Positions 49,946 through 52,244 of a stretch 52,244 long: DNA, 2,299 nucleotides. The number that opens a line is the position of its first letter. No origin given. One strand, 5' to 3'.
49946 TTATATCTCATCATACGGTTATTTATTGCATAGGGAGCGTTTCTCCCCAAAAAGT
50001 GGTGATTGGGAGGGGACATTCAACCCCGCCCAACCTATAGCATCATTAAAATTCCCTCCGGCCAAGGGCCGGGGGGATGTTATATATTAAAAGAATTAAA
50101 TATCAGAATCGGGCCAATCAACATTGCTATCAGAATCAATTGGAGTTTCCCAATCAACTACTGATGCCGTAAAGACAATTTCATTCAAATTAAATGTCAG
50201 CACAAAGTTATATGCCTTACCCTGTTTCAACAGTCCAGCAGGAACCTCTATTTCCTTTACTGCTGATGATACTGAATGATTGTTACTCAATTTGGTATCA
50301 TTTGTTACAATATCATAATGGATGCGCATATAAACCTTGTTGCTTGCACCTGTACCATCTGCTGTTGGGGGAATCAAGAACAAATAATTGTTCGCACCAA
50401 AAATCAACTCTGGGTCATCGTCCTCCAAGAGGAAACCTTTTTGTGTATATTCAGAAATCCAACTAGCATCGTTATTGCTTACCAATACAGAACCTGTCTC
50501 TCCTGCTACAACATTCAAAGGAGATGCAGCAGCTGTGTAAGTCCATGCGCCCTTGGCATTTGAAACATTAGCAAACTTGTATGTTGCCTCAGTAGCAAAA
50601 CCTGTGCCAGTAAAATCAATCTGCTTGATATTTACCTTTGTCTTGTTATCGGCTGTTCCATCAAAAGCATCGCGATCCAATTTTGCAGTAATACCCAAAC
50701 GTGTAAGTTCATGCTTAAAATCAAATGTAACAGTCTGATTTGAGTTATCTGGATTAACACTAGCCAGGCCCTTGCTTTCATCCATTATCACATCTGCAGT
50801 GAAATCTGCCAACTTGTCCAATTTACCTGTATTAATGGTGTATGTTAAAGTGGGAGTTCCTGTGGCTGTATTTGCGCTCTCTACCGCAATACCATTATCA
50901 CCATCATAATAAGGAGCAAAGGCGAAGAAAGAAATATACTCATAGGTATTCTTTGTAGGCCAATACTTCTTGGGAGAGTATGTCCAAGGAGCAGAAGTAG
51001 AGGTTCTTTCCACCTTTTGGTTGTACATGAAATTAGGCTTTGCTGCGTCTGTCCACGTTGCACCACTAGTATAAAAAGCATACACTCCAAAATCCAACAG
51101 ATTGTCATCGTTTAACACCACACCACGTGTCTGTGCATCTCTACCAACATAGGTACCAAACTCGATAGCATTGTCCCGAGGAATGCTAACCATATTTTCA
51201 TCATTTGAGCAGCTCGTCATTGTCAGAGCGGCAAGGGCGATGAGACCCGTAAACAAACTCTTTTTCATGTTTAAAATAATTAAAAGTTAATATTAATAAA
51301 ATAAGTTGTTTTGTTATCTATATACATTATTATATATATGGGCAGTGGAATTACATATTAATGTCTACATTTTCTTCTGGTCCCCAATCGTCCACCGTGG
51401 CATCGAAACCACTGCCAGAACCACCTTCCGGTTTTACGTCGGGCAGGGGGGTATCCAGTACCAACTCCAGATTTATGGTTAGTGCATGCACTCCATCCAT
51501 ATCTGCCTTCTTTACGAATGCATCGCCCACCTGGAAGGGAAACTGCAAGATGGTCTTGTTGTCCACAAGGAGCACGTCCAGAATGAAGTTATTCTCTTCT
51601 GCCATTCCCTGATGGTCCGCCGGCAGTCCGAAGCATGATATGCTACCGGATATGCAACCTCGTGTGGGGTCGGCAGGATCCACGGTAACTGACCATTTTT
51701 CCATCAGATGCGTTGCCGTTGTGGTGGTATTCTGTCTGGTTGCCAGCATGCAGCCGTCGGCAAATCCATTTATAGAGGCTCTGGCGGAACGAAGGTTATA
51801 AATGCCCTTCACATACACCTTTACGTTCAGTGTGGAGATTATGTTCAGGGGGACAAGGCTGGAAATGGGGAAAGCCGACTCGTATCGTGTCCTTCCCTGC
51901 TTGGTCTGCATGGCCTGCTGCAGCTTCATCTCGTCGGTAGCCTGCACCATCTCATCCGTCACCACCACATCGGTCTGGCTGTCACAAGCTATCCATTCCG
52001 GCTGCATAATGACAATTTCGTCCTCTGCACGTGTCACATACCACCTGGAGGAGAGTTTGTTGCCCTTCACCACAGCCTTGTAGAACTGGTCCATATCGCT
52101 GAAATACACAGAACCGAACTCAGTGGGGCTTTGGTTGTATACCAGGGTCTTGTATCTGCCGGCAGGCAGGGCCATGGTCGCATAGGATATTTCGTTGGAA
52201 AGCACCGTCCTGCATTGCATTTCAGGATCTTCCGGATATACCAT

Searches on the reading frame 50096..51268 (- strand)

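Call 3: search_protein_families(library=pfam, proteins=[window:50096-51268:-], max_evalue=0.1)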
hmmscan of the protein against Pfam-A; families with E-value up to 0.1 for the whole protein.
window:50096-51268:- (390 aa): 0 families

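Call 4: search_protein_families(library=ncbifam, proteins=[window:50096-51268:-], max_evalue=0.1)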
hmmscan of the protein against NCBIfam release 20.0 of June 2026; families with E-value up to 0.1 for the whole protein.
window:50096-51268:- (390 aa): 2 families
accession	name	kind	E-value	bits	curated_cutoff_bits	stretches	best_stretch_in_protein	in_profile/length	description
NF050142.1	PG1828_fam_lipo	equivalog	0.023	15.4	50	1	1-24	1-23/59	PG1828 family lipoprotein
NF053690.1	BamK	equivalog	0.094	12.6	120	0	1-24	1-24/199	BamK family beta-barrel-assembly machinery protein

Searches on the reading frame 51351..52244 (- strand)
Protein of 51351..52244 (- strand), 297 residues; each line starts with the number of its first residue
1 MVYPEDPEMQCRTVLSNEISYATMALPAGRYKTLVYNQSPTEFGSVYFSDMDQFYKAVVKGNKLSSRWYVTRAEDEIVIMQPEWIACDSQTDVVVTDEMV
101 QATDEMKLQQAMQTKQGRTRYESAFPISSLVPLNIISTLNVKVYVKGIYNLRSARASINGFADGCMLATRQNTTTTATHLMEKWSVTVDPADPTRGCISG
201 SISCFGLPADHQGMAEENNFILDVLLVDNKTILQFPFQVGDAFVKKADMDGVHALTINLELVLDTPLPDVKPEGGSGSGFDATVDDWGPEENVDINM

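Call 3: search_protein_families(library=pfam, proteins=[window:51351-52244:-], max_evalue=0.1)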
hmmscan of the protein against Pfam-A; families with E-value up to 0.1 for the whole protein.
window:51351-52244:- (297 aa): 2 families
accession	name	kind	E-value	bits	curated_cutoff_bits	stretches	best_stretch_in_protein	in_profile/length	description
PF17145.10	DUF5119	-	1.6e-21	77.5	27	1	2-182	38-191/191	Domain of unknown function (DUF5119)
PF11281.13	DUF3083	-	0.047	13.7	27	1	18-66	160-208/314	Protein of unknown function (DUF3083)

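Call 4: search_protein_families(library=ncbifam, proteins=[window:51351-52244:-], max_evalue=0.1)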
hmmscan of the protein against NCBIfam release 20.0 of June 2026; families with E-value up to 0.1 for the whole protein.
window:51351-52244:- (297 aa): 0 families
